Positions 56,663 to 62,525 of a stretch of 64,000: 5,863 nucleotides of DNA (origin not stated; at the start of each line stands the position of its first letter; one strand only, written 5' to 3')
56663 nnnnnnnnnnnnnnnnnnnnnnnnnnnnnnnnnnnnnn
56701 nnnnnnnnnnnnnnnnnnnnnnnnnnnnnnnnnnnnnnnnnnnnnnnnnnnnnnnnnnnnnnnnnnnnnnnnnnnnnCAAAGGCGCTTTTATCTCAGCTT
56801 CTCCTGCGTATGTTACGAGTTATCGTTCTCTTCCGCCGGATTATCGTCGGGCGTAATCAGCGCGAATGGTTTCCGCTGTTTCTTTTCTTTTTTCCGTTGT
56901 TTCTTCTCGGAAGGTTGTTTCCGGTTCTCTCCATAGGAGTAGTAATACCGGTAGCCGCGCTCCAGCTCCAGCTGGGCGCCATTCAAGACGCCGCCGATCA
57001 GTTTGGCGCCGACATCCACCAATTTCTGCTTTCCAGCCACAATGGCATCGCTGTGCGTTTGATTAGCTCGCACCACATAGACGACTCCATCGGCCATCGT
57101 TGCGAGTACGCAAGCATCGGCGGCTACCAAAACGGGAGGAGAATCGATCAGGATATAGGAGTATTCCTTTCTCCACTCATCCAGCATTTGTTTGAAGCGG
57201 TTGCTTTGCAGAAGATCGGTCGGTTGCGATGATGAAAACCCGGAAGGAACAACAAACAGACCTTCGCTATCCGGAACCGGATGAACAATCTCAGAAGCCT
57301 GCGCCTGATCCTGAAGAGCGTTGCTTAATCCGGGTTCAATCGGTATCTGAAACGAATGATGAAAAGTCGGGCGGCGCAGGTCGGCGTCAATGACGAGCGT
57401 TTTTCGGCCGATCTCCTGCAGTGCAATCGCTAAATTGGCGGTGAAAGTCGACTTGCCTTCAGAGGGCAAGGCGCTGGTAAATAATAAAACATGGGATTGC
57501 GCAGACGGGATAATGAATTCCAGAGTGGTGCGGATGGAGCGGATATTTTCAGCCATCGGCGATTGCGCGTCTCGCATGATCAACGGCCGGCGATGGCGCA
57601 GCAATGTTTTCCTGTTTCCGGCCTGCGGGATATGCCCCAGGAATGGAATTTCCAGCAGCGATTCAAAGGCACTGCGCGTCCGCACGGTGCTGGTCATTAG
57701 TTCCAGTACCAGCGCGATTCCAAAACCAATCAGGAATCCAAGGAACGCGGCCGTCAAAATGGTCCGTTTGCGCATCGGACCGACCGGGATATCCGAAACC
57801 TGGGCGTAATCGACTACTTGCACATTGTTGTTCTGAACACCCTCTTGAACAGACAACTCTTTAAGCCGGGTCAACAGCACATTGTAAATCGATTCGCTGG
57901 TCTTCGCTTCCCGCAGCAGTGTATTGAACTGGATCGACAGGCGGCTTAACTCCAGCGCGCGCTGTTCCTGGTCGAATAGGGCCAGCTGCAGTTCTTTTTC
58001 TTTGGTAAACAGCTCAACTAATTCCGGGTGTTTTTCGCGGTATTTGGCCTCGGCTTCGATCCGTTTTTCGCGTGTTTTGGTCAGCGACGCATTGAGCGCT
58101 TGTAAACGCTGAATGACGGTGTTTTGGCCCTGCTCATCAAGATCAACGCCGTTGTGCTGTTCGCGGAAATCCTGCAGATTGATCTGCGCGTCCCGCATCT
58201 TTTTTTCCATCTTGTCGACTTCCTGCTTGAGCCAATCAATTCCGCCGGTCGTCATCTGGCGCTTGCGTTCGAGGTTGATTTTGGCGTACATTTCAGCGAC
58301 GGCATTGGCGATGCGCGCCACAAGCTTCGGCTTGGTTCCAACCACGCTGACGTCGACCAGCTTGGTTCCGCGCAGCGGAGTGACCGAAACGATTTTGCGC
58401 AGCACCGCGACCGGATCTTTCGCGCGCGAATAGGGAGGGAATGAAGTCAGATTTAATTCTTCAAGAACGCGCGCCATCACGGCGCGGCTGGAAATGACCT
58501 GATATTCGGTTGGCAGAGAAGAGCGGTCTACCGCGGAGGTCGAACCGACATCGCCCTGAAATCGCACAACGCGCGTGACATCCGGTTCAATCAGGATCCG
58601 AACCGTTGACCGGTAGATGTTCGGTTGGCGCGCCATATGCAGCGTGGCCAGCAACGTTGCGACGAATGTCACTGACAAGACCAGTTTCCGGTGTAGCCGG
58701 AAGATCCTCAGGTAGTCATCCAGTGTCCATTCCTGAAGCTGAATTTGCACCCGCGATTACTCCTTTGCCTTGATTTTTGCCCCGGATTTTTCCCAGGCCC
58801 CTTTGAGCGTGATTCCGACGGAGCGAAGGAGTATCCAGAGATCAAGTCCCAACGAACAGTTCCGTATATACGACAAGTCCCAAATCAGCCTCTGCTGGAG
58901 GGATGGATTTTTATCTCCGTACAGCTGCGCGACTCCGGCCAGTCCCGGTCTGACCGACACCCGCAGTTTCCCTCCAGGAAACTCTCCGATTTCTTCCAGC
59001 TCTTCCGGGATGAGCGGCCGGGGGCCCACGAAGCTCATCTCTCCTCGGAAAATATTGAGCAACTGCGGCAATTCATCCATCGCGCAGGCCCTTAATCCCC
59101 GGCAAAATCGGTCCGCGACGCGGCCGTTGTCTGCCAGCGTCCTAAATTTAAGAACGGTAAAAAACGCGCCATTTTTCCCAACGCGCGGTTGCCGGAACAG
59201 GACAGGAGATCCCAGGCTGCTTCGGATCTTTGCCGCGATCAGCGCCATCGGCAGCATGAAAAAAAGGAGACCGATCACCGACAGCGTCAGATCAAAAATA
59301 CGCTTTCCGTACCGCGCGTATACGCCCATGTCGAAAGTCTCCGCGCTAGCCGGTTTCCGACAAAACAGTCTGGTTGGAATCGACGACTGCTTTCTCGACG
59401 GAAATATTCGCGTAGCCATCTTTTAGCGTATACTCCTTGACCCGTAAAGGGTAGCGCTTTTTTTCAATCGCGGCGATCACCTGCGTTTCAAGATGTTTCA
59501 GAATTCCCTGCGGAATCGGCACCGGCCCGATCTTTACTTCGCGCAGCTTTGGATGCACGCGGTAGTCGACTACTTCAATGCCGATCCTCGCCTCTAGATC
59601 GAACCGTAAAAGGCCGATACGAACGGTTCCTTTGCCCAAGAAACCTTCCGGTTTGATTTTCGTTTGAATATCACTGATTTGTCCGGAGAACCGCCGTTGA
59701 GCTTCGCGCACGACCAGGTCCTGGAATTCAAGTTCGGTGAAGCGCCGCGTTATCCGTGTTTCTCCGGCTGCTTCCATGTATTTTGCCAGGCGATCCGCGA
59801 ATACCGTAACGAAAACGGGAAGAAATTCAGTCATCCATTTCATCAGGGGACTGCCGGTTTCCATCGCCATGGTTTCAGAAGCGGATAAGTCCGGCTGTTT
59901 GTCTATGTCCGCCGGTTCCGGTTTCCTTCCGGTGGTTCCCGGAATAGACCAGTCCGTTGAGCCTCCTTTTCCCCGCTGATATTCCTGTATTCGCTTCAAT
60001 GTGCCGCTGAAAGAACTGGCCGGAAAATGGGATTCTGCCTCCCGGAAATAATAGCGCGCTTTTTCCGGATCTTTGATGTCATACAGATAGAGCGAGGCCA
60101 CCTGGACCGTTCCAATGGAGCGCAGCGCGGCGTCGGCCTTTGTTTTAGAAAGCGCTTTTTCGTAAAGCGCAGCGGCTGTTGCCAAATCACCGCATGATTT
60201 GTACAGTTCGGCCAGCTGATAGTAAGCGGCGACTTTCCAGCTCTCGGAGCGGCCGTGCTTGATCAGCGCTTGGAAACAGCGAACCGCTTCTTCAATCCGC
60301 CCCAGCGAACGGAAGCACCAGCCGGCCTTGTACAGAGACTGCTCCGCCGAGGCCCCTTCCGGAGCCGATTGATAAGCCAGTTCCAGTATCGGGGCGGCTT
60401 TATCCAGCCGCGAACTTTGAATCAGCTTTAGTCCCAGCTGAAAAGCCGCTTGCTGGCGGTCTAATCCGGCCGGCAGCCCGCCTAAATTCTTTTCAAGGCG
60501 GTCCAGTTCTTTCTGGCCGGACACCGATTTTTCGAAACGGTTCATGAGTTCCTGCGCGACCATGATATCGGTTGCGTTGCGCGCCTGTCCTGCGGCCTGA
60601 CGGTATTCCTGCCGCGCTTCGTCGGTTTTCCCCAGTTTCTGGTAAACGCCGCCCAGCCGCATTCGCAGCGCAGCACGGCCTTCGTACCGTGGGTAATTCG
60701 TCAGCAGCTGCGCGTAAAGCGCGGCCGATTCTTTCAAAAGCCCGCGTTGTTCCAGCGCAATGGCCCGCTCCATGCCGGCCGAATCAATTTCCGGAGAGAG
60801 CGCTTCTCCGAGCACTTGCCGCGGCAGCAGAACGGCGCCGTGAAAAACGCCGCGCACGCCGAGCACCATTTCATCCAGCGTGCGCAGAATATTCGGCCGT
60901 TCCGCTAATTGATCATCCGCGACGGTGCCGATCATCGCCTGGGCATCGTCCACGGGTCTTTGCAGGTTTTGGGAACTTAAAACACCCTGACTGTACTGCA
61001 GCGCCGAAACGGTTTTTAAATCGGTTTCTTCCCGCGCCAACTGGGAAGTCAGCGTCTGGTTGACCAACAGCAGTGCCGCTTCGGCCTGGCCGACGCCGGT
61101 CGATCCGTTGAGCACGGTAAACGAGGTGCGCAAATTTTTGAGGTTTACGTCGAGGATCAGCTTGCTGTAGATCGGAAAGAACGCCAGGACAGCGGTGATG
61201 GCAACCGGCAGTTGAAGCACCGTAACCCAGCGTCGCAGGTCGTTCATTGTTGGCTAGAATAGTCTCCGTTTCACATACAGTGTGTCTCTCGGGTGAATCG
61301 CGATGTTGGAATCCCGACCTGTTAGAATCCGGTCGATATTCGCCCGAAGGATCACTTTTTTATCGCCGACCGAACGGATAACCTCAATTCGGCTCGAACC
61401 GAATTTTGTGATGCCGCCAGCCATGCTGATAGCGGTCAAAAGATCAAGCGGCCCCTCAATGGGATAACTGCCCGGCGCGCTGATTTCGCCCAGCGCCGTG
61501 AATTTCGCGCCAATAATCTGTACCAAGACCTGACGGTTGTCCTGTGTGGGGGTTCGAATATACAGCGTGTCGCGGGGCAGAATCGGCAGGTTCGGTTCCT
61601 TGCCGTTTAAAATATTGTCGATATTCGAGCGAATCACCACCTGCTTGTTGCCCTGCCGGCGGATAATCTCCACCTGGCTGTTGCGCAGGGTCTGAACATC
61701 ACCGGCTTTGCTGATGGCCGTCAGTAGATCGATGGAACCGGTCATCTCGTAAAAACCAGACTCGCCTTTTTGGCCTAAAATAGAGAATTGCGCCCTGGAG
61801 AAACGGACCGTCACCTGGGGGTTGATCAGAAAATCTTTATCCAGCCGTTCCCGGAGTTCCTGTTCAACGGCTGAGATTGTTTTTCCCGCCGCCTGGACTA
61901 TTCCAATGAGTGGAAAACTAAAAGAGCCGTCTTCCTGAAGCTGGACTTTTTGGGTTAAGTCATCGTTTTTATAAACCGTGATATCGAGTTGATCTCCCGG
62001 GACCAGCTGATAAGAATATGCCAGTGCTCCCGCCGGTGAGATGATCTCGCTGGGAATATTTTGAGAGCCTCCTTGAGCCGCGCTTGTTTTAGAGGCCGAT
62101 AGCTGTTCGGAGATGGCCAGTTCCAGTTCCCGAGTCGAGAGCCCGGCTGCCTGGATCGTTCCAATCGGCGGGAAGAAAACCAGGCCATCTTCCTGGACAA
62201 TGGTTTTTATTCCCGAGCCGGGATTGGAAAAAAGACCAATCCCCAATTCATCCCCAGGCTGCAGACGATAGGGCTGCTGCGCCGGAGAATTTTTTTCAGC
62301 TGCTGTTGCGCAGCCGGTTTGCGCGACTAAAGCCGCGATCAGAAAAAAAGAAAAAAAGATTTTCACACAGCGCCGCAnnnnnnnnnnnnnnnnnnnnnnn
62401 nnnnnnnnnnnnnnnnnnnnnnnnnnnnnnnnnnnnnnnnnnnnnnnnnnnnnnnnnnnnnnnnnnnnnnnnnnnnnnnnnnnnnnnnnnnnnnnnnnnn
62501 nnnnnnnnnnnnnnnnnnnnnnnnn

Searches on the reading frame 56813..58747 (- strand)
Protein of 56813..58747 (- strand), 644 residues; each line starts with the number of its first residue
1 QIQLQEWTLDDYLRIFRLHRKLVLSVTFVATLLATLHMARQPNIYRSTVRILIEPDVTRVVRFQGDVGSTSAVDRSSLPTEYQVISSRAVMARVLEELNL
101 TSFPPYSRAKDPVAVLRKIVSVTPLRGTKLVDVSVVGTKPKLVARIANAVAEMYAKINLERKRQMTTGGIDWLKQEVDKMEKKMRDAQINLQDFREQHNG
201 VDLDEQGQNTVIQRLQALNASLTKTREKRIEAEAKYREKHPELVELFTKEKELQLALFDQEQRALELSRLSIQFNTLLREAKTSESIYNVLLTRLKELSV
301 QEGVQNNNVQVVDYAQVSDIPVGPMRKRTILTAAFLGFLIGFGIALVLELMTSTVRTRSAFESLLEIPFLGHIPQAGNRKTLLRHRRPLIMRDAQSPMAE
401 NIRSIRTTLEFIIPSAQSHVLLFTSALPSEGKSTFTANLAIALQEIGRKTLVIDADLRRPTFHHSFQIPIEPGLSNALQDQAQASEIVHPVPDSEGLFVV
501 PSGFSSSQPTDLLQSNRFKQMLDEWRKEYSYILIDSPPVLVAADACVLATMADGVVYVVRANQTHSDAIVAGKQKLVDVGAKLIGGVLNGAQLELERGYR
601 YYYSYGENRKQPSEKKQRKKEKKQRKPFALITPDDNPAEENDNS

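Call 52: search_protein_families(library=pfam, proteins=[window:56813-58747:-], max_evalue=0.00001)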
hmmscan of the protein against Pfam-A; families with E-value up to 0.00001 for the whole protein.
window:56813-58747:- (644 aa): 6 families
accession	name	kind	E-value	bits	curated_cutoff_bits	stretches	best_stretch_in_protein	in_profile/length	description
PF13807.11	GNVR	-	1.1e-12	48.1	27.7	1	277-347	9-79/82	G-rich domain on putative tyrosine kinase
PF13614.12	AAA_31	-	1.7e-12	48.1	27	1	431-562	14-150/177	AAA domain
PF10609.15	ParA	-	8e-08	32.4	27.1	1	424-598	9-182/246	NUBPL iron-transfer P-loop NTPase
PF06564.18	CBP_BcsQ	-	2.7e-07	30.8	21.3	1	430-563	13-149/234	Cellulose biosynthesis protein BcsQ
PF01656.29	CbiA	-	2.9e-07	30.9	25.4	1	430-541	10-54/125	CobQ/CobB/MinD/ParA nucleotide binding domain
PF02706.20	Wzz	-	7e-06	26.7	25.5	1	8-98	4-91/91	Chain length determinant protein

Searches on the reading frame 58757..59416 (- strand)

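Call 94: search_protein_families(library=pfam, proteins=[window:58757-59416:-], max_evalue=0.001)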
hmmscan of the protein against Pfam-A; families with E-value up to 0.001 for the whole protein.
window:58757-59416:- (219 aa): 1 family
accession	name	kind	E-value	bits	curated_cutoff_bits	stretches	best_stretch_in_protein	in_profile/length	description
PF02397.22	Bac_transf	-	7.2e-45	153.2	27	1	38-204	1-178/179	Bacterial sugar transferase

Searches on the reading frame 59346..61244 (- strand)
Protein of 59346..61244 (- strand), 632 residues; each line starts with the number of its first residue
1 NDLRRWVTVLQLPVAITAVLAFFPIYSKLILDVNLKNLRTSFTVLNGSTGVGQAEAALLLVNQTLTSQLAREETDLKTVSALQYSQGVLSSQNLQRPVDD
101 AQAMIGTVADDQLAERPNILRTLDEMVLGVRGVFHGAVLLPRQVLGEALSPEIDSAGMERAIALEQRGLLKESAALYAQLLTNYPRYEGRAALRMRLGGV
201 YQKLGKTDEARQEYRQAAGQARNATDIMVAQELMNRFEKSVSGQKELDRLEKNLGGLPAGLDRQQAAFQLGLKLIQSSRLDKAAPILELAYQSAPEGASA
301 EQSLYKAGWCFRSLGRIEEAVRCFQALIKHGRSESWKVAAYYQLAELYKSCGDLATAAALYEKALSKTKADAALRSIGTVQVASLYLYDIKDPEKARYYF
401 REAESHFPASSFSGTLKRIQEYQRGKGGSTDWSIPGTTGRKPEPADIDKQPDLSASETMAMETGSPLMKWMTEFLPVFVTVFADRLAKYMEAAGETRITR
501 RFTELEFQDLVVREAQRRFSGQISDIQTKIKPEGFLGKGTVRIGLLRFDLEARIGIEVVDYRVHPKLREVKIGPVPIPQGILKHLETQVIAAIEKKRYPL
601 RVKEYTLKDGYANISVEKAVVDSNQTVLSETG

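Call 52: search_protein_families(library=pfam, proteins=[window:59346-61244:-], max_evalue=0.00001)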
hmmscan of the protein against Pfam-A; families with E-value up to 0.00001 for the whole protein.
window:59346-61244:- (632 aa): 9 families
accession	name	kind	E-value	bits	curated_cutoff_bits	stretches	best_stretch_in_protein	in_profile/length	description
PF07719.23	TPR_2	-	6.2e-13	48.2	27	0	339-367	2-30/34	Tetratricopeptide repeat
PF13174.12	TPR_6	-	1.2e-11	44.9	26.3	0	302-329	1-28/33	Tetratricopeptide repeat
PF13428.12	TPR_14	-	1.3e-11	44.4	23.5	0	339-375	2-38/44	Tetratricopeptide repeat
PF13181.12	TPR_8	-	6.3e-11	42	25.7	0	339-366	2-29/34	Tetratricopeptide repeat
PF13424.12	TPR_12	-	6.6e-11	42.7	30.1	0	160-218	9-72/77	Tetratricopeptide repeat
PF14559.12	TPR_19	-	1.6e-08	35.2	25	0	168-223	5-57/68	Tetratricopeptide repeat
PF13176.12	TPR_7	-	1.7e-07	31.2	27.9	0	340-371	1-34/36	Tetratricopeptide repeat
PF13432.12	TPR_16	-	2.1e-07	31.7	32.7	0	306-367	2-60/65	Tetratricopeptide repeat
PF00515.34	TPR_1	-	3.4e-07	30.3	27.8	0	339-366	2-29/34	Tetratricopeptide repeat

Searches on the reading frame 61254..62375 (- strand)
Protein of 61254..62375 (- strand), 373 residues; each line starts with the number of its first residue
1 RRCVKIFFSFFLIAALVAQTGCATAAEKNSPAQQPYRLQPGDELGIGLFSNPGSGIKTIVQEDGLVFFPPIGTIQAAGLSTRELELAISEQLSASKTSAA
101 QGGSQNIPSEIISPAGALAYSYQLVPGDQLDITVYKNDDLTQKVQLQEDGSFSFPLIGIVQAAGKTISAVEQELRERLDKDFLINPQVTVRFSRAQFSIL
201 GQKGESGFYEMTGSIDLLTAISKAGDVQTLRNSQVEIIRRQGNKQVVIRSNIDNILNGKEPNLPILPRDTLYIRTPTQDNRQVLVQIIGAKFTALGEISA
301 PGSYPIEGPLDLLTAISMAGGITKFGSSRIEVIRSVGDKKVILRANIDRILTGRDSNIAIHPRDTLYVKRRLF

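Call 52: search_protein_families(library=pfam, proteins=[window:61254-62375:-], max_evalue=0.00001)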
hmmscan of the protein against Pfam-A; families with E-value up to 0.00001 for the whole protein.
window:61254-62375:- (373 aa): 3 families
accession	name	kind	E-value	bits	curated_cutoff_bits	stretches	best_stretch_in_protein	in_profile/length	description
PF02563.21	Poly_export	-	5.1e-39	132.8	28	2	119-192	4-76/77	Polysaccharide biosynthesis/export protein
PF22461.2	SLBB_2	-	4.2e-09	36.8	27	0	291-368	2-79/79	SLBB domain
PF10531.15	SLBB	-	4.4e-06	26.9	27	0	293-338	3-48/55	SLBB domain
